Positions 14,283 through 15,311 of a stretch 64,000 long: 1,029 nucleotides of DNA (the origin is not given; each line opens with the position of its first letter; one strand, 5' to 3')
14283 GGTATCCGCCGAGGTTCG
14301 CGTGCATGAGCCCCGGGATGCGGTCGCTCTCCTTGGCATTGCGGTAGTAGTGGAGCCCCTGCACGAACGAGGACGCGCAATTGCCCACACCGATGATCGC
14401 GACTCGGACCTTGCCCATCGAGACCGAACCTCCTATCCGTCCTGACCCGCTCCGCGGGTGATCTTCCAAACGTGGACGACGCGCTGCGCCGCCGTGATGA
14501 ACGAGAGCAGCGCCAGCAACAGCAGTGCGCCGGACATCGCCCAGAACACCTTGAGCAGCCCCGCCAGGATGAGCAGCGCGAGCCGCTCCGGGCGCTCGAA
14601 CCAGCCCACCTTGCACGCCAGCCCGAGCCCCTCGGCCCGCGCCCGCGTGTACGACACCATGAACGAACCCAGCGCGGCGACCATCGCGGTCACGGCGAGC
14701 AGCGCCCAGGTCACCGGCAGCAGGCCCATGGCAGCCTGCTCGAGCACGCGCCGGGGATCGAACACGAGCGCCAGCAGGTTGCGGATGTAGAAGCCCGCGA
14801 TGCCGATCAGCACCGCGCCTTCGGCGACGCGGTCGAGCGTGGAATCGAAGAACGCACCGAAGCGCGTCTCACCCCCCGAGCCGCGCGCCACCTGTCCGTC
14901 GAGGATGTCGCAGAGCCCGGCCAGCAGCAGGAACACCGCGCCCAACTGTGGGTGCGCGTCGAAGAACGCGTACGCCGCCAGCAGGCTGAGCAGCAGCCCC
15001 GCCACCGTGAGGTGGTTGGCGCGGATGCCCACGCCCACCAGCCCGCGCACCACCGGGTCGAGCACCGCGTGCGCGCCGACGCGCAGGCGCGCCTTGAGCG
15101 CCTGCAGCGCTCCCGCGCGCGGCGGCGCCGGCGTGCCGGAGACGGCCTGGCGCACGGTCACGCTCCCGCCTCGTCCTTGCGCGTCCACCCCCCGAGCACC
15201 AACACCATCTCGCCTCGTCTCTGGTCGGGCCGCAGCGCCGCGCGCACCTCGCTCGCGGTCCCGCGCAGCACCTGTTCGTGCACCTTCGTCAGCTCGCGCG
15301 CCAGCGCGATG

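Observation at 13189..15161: Inositol-lipid biosynthesis pair (myo-inositol-1-phosphate synthase + CDP-alcohol phosphatidyltransferase) in an rRNA-methylase/tmk operon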

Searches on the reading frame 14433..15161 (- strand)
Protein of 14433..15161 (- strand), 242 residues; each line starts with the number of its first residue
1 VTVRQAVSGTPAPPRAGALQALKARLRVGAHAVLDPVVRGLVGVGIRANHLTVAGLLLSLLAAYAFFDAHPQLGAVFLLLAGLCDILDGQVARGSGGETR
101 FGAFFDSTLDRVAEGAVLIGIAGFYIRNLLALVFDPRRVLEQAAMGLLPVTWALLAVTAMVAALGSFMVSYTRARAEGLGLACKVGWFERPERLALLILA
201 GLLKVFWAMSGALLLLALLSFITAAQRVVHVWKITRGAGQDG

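Call 3: search_protein_families(library=pfam, proteins=[window:14433-15161:-])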
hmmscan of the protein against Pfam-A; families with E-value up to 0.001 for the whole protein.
window:14433-15161:- (242 aa): 1 family
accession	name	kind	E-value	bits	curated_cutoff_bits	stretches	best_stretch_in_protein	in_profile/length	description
PF01066.26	CDP-OH_P_transf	-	1.4e-15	58.5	22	1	48-219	4-148/152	CDP-alcohol phosphatidyltransferase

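Call 4: search_protein_families(library=ncbifam, proteins=[window:14433-15161:-])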
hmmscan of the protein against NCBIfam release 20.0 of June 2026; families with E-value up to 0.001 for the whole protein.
window:14433-15161:- (242 aa): 11 families
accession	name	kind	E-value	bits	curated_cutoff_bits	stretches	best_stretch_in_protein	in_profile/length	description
NF040950.1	archin_ph_syn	equivalog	7.8e-46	156.3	180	2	25-125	3-104/191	archaetidylinositol phosphate synthase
NF045883.1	PIPSynth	equivalog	4.6e-36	124.4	170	1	27-233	4-194/197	phosphatidylinositol phosphate synthase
NF052561.1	PIPSynBT1523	equivalog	1.1e-32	113.7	350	2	25-126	4-115/232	hypothetical protein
NF041135.1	IPPtranDIPPsyn_Thcocales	equivalog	8.7e-11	41.4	580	1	46-230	250-415/419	bifunctional L-myo-inositol-1-phosphate cytidylyltransferase/CDP-L-myo-inositol myo-inositolphosphotransferase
TIGR00560.1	pgsA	equivalog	4.5e-07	30.6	109.1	1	54-128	16-90/183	CDP-diacylglycerol--glycerol-3-phosphate 3-phosphatidyltransferase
NF008090.0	PRK10832.1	equivalog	8.5e-07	29.2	304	1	59-128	20-89/182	CDP-diacylglycerol--glycerol-3-phosphate 3-phosphatidyltransferase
NF045887.1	PhCholSynPs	equivalog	6.7e-06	25.9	300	1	49-129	16-96/235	phosphatidylcholine synthase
NF053678.1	ClpnSynClsA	equivalog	9.3e-06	25.9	240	1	49-134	7-90/180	cardiolipin synthase ClsA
TIGR00473.1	pssA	equivalog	6.8e-05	23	107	1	66-116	20-65/153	CDP-diacylglycerol--serine O-phosphatidyltransferase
NF038086.1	anchor_synt_A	exception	8.2e-05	22.5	200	1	48-207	10-155/222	protein sorting system archaetidylserine synthase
TIGR04217.1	archae_ser_T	exception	0.00023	21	200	1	51-116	13-77/221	archaetidylserine synthase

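Call 6: search_solved_structures(query=window:14433-15161:-, max_evalue=0.01, show_alignments=2)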
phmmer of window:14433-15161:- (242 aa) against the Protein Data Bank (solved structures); distinct sequences matched with E-value up to 0.01: 7.
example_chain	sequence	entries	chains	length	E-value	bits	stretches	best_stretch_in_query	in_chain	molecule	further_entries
6h53_A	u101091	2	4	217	1.3e-21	80.7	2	32-123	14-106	CDP-diacylglycerol--inositol 3-phosphatidyltransferase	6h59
6h5a_A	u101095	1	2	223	1.5e-21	80.6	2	32-123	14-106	CDP-diacylglycerol--inositol 3-phosphatidyltransferase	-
5d92_D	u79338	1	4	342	1.8e-16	64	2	155-231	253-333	AF2299 protein,Phosphatidylinositol synthase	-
5d91_A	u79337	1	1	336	2.1e-16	63.8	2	155-231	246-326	AF2299 protein,Phosphatidylinositol synthase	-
6wm5_A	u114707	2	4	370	5.1e-16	62.5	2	33-122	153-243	AfCTD-Phosphatidylinositol-phosphate synthase (PIPS) fusion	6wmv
4o6m_A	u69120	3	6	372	0.00039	23.6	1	38-122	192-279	AF2299, a CDP-alcohol phosphotransferase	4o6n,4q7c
4mnd_A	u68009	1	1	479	0.00054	23.1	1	46-125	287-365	CTP L-myo-inositol-1-phosphate cytidylyltransferase/CDP-L-myo-inositol myo-inositolphospho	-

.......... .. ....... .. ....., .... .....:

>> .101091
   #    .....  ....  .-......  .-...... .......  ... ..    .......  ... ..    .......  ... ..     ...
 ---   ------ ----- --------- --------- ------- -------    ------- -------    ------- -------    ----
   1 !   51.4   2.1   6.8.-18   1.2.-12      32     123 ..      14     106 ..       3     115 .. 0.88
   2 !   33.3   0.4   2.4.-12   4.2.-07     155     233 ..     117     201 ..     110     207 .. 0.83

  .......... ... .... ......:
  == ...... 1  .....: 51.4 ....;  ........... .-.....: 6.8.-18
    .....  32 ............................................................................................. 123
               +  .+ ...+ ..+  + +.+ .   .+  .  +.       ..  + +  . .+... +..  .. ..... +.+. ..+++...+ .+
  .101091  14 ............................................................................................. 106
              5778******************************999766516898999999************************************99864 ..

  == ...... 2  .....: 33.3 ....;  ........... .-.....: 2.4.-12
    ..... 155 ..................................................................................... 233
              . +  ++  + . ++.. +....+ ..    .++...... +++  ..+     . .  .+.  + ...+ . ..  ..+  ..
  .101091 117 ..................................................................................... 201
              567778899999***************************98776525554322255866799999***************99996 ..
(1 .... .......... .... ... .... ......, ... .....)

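Call 8: find_homologous_proteins(query=window:14433-15161:-, max_evalue=0.00001)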
Query window:14433-15161:- (242 aa): 4148 proteins with E <= 0.00001 among 8000 candidates; the best 120 are listed.
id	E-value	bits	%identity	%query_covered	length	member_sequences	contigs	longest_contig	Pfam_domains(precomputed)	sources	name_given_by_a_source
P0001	3.3e-146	503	100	100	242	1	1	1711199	PF01066.27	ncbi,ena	-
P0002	2.2e-123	429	87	95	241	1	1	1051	PF01066.27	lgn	-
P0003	5.1e-113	395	83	95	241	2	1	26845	PF01066.27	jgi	jgi:CDP-diacylglycerol---glycerol-3-phosphate 3-phosphatidyltransferase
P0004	6.6e-108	378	76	96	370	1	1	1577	PF00590.26,PF01066.27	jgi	jgi:phosphatidylglycerophosphate synthase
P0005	4.0e-105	369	76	92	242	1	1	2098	PF01066.27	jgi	jgi:CDP-diacylglycerol--glycerol-3-phosphate 3-phosphatidyltransferase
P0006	2.1e-99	350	72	96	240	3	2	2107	PF01066.27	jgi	jgi:CDP-diacylglycerol--glycerol-3-phosphate 3-phosphatidyltransferase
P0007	1.1e-98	348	71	96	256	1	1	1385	PF01066.27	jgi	-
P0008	4.6e-98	346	73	93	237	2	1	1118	PF01066.27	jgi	jgi:CDP-diacylglycerol--glycerol-3-phosphate 3-phosphatidyltransferase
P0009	2.9e-97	343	72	93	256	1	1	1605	PF01066.27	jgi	jgi:CDP-diacylglycerol--glycerol-3-phosphate 3-phosphatidyltransferase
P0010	1.3e-96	341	71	93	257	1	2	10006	PF01066.27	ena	-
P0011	1.5e-96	341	74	88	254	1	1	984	PF01066.27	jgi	-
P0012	3.8e-96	339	76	86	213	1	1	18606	PF01066.27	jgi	jgi:CDP-diacylglycerol--glycerol-3-phosphate 3-phosphatidyltransferase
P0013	8.7e-96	338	71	92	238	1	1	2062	PF01066.27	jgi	jgi:CDP-diacylglycerol--glycerol-3-phosphate 3-phosphatidyltransferase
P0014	2.7e-95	337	72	96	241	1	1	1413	PF01066.27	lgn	-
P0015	4.4e-95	336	74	91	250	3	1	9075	PF01066.27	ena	-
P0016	6.4e-95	335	69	98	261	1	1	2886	PF01066.27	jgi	jgi:CDP-diacylglycerol---glycerol-3-phosphate 3-phosphatidyltransferase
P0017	1.1e-93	331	71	95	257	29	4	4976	PF01066.27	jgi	-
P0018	2.8e-93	330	68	97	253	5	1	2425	PF01066.27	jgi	jgi:CDP-diacylglycerol--glycerol-3-phosphate 3-phosphatidyltransferase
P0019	5.5e-93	329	68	96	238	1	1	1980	PF01066.27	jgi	jgi:CDP-diacylglycerol--glycerol-3-phosphate 3-phosphatidyltransferase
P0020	6.3e-93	329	71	94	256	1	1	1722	PF01066.27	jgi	jgi:CDP-diacylglycerol--glycerol-3-phosphate 3-phosphatidyltransferase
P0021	6.6e-93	329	69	98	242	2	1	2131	PF01066.27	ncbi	-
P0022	7.3e-93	329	68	96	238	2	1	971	PF01066.27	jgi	-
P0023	9.5e-93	328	70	100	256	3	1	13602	PF01066.27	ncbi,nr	ncbi:MAG TPA: CDP-alcohol phosphatidyltransferase family protein [Candidatus Udaeobacter sp.]|nr:CDP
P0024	9.6e-93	328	69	97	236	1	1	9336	PF01066.27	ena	-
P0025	1.1e-92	328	71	94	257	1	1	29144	PF01066.27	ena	-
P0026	1.7e-92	328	68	96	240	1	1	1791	PF01066.27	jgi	jgi:CDP-diacylglycerol--glycerol-3-phosphate 3-phosphatidyltransferase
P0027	2.8e-92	327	69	100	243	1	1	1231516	PF01066.27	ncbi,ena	-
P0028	3.4e-92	327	72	90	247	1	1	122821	PF01066.27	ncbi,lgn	-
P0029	4.7e-92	326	70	95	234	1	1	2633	PF01066.27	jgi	jgi:CDP-diacylglycerol---glycerol-3-phosphate 3-phosphatidyltransferase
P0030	6.2e-92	326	70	96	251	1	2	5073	PF01066.27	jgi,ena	-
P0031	6.3e-92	326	65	96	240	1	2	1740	PF01066.27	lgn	-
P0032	1.3e-91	325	72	93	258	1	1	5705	PF01066.27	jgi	jgi:CDP-diacylglycerol--glycerol-3-phosphate 3-phosphatidyltransferase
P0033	2.4e-91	324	71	93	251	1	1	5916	PF01066.27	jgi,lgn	-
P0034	5.7e-91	323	72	91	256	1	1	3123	PF01066.27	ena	-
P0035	6.0e-91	322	68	95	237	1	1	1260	PF01066.27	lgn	-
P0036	1.5e-90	321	71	92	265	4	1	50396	PF01066.27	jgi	jgi:CDP-diacylglycerol---glycerol-3-phosphate 3-phosphatidyltransferase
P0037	2.1e-90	321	71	91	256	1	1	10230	PF01066.27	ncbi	-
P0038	3.3e-90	320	68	93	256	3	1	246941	PF01066.27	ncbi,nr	ncbi:MAG TPA: CDP-alcohol phosphatidyltransferase family protein [Candidatus Saccharimonadaceae bact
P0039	3.5e-90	320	66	95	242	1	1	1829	PF01066.27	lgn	-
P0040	4.7e-90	320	68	97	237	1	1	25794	PF01066.27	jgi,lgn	jgi:CDP-diacylglycerol--glycerol-3-phosphate 3-phosphatidyltransferase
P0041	1.1e-89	318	66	96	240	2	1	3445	PF01066.27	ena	-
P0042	1.3e-89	318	68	94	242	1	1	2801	PF01066.27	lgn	-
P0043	1.5e-89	318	68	95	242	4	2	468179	PF01066.27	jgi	-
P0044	1.6e-89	318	67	94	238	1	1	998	PF01066.27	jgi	jgi:CDP-diacylglycerol--glycerol-3-phosphate 3-phosphatidyltransferase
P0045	1.9e-89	318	66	99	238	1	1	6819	PF01066.27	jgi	jgi:CDP-diacylglycerol--glycerol-3-phosphate 3-phosphatidyltransferase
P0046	1.9e-89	318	69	95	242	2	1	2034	PF01066.27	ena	-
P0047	2.4e-89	317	68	94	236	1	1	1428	PF01066.27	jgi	-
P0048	3.1e-89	317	66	98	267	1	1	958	PF01066.27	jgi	jgi:CDP-diacylglycerol--glycerol-3-phosphate 3-phosphatidyltransferase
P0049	3.2e-89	317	66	97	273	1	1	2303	PF01066.27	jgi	jgi:CDP-diacylglycerol--glycerol-3-phosphate 3-phosphatidyltransferase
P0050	4.0e-89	317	67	95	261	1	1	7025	PF01066.27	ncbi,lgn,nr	ncbi:MAG: CDP-alcohol phosphatidyltransferase family protein [Candidatus Eisenbacteria bacterium]|nr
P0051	1.2e-88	315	68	94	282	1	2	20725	PF01066.27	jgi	jgi:CDP-diacylglycerol--glycerol-3-phosphate 3-phosphatidyltransferase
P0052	1.5e-88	315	68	95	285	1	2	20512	PF01066.27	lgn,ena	-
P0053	3.0e-88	314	68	94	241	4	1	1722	PF01066.27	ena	-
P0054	4.3e-88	313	67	95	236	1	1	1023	PF01066.27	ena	-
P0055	4.3e-88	313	69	92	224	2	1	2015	PF01066.27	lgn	-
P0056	6.3e-88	313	67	97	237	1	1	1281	PF01066.27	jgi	jgi:CDP-diacylglycerol--glycerol-3-phosphate 3-phosphatidyltransferase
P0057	7.6e-88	312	68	93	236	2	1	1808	PF01066.27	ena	-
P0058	9.9e-88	312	69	93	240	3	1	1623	PF01066.27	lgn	-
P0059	1.0e-87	312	65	97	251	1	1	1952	PF01066.27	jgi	jgi:CDP-diacylglycerol--glycerol-3-phosphate 3-phosphatidyltransferase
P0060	1.7e-87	311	67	93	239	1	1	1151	PF01066.27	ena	-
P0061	1.9e-87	311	69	91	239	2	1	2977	PF01066.27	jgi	jgi:CDP-diacylglycerol--glycerol-3-phosphate 3-phosphatidyltransferase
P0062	2.0e-87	311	66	96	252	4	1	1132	PF01066.27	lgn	-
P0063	2.5e-87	311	65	100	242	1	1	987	PF01066.27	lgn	-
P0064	2.7e-87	311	63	97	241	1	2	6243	PF01066.27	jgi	jgi:CDP-diacylglycerol--glycerol-3-phosphate 3-phosphatidyltransferase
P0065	4.5e-87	310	65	97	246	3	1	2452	PF01066.27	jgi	-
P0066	8.0e-87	309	66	100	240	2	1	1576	PF01066.27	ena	-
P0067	9.2e-87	309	63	97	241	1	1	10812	PF01066.27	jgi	jgi:CDP-diacylglycerol--glycerol-3-phosphate 3-phosphatidyltransferase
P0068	1.2e-86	308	64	100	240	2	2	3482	PF01066.27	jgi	jgi:CDP-diacylglycerol--glycerol-3-phosphate 3-phosphatidyltransferase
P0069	1.7e-86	308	66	100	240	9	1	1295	PF01066.27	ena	-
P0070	1.9e-86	308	65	97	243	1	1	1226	PF01066.27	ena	-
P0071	2.2e-86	308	66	98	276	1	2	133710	PF01066.27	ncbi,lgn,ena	-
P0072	2.5e-86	307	65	93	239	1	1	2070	PF01066.27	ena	-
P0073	3.6e-86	307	66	96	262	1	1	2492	PF01066.27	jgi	jgi:CDP-diacylglycerol--glycerol-3-phosphate 3-phosphatidyltransferase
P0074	3.9e-86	307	64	94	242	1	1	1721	PF01066.27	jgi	-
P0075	4.9e-86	306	65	97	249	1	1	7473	PF01066.27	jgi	-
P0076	6.0e-86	306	65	91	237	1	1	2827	PF01066.27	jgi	jgi:CDP-diacylglycerol---glycerol-3-phosphate 3-phosphatidyltransferase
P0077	6.4e-86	306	66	97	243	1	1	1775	PF01066.27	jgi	-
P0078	9.0e-86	306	65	97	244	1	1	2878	PF01066.27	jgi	jgi:CDP-diacylglycerol--glycerol-3-phosphate 3-phosphatidyltransferase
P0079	9.7e-86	305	64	97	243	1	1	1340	PF01066.27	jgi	jgi:CDP-diacylglycerol--glycerol-3-phosphate 3-phosphatidyltransferase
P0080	1.1e-85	305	65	93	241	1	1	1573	PF01066.27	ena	-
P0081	1.3e-85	305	66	95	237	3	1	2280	PF01066.27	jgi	jgi:CDP-diacylglycerol--glycerol-3-phosphate 3-phosphatidyltransferase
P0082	1.8e-85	305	64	96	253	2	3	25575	PF01066.27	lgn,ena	-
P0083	2.0e-85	304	65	97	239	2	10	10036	PF01066.27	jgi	jgi:CDP-diacylglycerol--glycerol-3-phosphate 3-phosphatidyltransferase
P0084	2.4e-85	304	66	92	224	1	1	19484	PF01066.27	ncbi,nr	ncbi:MAG: CDP-alcohol phosphatidyltransferase family protein [Candidatus Eisenbacteria bacterium]|nr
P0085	2.8e-85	304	64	95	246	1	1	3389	PF01066.27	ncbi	-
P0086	4.1e-85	303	64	96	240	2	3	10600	PF01066.27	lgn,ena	-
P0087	4.2e-85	303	65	93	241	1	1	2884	PF01066.27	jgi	-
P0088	4.5e-85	303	67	95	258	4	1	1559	PF01066.27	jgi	-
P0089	4.8e-85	303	67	94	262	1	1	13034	PF01066.27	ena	-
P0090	4.9e-85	303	65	93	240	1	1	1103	PF01066.27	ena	-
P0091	7.2e-85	303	64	97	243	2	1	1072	PF01066.27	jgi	-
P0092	1.0e-84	302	65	97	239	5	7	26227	PF01066.27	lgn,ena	-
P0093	1.1e-84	302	65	93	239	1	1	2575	PF01066.27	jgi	jgi:CDP-diacylglycerol--glycerol-3-phosphate 3-phosphatidyltransferase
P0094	1.2e-84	302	63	97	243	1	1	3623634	PF01066.27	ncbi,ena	-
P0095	1.3e-84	302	63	96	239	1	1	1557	PF01066.27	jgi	jgi:CDP-diacylglycerol--glycerol-3-phosphate 3-phosphatidyltransferase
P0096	1.4e-84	302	63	97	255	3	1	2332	PF01066.27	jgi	-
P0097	1.7e-84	301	66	94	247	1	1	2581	PF01066.27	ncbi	-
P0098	2.1e-84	301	65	94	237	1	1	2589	PF01066.27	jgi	jgi:CDP-diacylglycerol--glycerol-3-phosphate 3-phosphatidyltransferase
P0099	3.7e-84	300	67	91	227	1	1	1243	PF01066.27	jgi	jgi:CDP-diacylglycerol--glycerol-3-phosphate 3-phosphatidyltransferase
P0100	4.0e-84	300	63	97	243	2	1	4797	PF01066.27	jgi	jgi:CDP-diacylglycerol---glycerol-3-phosphate 3-phosphatidyltransferase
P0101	4.4e-84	300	65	95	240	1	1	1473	PF01066.27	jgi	jgi:CDP-diacylglycerol---glycerol-3-phosphate 3-phosphatidyltransferase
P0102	4.5e-84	300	67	97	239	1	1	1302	PF01066.27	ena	-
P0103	9.6e-84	299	65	97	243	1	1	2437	PF01066.27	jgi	jgi:CDP-diacylglycerol---glycerol-3-phosphate 3-phosphatidyltransferase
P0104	1.4e-83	298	67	93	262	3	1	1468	PF01066.27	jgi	jgi:CDP-diacylglycerol--glycerol-3-phosphate 3-phosphatidyltransferase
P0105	1.9e-83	298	66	95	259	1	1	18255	PF01066.27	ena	-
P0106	1.9e-83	298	62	97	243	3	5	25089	PF01066.27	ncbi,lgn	-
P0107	2.1e-83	298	64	98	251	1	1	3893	PF01066.27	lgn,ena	-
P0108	2.1e-83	298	63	95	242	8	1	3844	PF01066.27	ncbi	-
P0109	2.1e-83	298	63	97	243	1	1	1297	PF01066.27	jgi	jgi:CDP-diacylglycerol---glycerol-3-phosphate 3-phosphatidyltransferase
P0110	2.3e-83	298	64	93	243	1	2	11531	PF01066.27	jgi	jgi:CDP-diacylglycerol--glycerol-3-phosphate 3-phosphatidyltransferase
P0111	2.6e-83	297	65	95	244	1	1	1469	PF01066.27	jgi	jgi:CDP-diacylglycerol--glycerol-3-phosphate 3-phosphatidyltransferase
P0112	2.6e-83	297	63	99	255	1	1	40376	PF01066.27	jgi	jgi:CDP-diacylglycerol--glycerol-3-phosphate 3-phosphatidyltransferase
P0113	3.2e-83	297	67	93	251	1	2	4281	PF01066.27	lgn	-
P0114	3.3e-83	297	65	95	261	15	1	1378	PF01066.27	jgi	jgi:CDP-diacylglycerol--glycerol-3-phosphate 3-phosphatidyltransferase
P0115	3.4e-83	297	62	97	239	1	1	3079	PF01066.27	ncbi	-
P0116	3.7e-83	297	66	97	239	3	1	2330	PF01066.27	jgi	jgi:CDP-diacylglycerol--glycerol-3-phosphate 3-phosphatidyltransferase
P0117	4.4e-83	297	64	96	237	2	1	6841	PF01066.27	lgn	-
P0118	5.5e-83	296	65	93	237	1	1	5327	PF01066.27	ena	-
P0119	5.8e-83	296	63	93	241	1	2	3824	PF01066.27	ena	-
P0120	7.6e-83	296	65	92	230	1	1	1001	PF01066.27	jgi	-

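Call 9: find_related_loci(query=window:14433-15161:-, collection=genome_contigs, flank=8000)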
Query window:14433-15161:- (242 aa) in genome_contigs; peptide patterns used: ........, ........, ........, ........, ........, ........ (x = any residue, [..] = any of these).
250 stretches matched a pattern; 84 encode a relative of the query (tblastn E <= 1e-3); the best 80 are kept; 80 distinct loci.
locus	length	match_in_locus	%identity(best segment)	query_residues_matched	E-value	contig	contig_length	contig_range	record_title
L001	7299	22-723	86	10-242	2e-106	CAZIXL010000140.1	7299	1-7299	MAG TPA_asm: uncultured bacterium isolate binchicken_co118_82 genome assembly, contig: NODE_13290_length_7299_cov_4.8575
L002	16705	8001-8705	70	9-242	1e-91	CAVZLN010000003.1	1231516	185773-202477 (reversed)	MAG: Candidatus Eisenbacteria bacterium isolate MFD05942.bin.1.102 genome assembly, contig: contig_28175, whole genome s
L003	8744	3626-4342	67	1-241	2e-90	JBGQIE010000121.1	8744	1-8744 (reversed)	MAG: Candidatus Eisenbacteria bacterium isolate OBJ2_061818_070_56 k141_1889109_length_8744_cov_13.8688, whole genome sh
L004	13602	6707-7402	71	1-235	1e-88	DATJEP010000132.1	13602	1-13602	MAG TPA_asm: Candidatus Udaeobacter sp. isolate SMAG_U15436 k141_6336971, whole genome shotgun sequence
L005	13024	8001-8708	58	23-241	2e-82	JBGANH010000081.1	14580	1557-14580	MAG: Candidatus Eisenbacteria bacterium isolate MAG_MBR_H10.75 MBRH10-75_opera_contig_13344, whole genome shotgun sequen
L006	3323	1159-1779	65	30-236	4e-80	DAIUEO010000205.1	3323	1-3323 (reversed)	MAG TPA_asm: Candidatus Eisenbacteria bacterium isolate CTOTU25980 NODE_11686_length_3323_cov_4.358323, whole genome sho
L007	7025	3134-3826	67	6-236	2e-79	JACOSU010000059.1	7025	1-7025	MAG: Candidatus Eisenbacteria bacterium isolate NC_groundwater_26_Pr7_B-0.1um_68_11 FFV18_Bp1_scaffold_214106, whole gen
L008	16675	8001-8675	59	12-236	6e-79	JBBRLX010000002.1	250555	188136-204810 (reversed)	MAG: Candidatus Eisenbacteria bacterium isolate La1_maxbin2.300 LA1C_X2.300_k141_1168552L_250555_cov_47.1672, whole geno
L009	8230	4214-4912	58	23-240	6e-79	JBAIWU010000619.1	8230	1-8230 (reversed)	MAG: Candidatus Eisenbacteria bacterium isolate bin_129 c_000009679125, whole genome shotgun sequence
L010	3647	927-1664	55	11-241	5e-76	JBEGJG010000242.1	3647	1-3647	MAG: Candidatus Eisenbacteria bacterium isolate NASQAN2015_150_F_bin.10 scaffold_1453, whole genome shotgun sequence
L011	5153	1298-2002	54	1-239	8e-76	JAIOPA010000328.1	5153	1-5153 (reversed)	MAG: Candidatus Eisenbacteria bacterium isolate LakeFargette_0920_ALND_MAG_69_13 LacPavin_0920_ALND_scaffold_676566, who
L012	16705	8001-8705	57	23-241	3e-75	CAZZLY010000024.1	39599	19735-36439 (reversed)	MAG TPA_asm: uncultured bacterium isolate SRP124364_co1_304 genome assembly, contig: NODE_656_length_39599_cov_18.739278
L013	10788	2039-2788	55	6-240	3e-74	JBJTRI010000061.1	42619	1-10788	MAG: bacterium isolate samp_4448_metabat2_108 samp_4448_599432, whole genome shotgun sequence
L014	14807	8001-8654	56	23-240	5e-71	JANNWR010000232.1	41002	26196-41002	MAG: bacterium isolate VAR_34_metabat_33 VAR_34_k141_832553, whole genome shotgun sequence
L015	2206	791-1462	55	17-240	2e-72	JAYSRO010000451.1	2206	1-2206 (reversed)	MAG: Candidatus Eisenbacteria bacterium isolate GFS_11975 GFS_11975_450, whole genome shotgun sequence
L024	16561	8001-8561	40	22-231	1e-34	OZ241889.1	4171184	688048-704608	MAG: Candidatus Latescibacterota bacterium isolate a6571e9c-9daa-46aa-896f-7a9a109786f8 genome assembly, chromosome: 1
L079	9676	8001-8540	39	33-235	2e-23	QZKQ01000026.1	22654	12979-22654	MAG: Candidatus Zixiibacteriota bacterium isolate SURF_9 Ga0104751_1003442, whole genome shotgun sequence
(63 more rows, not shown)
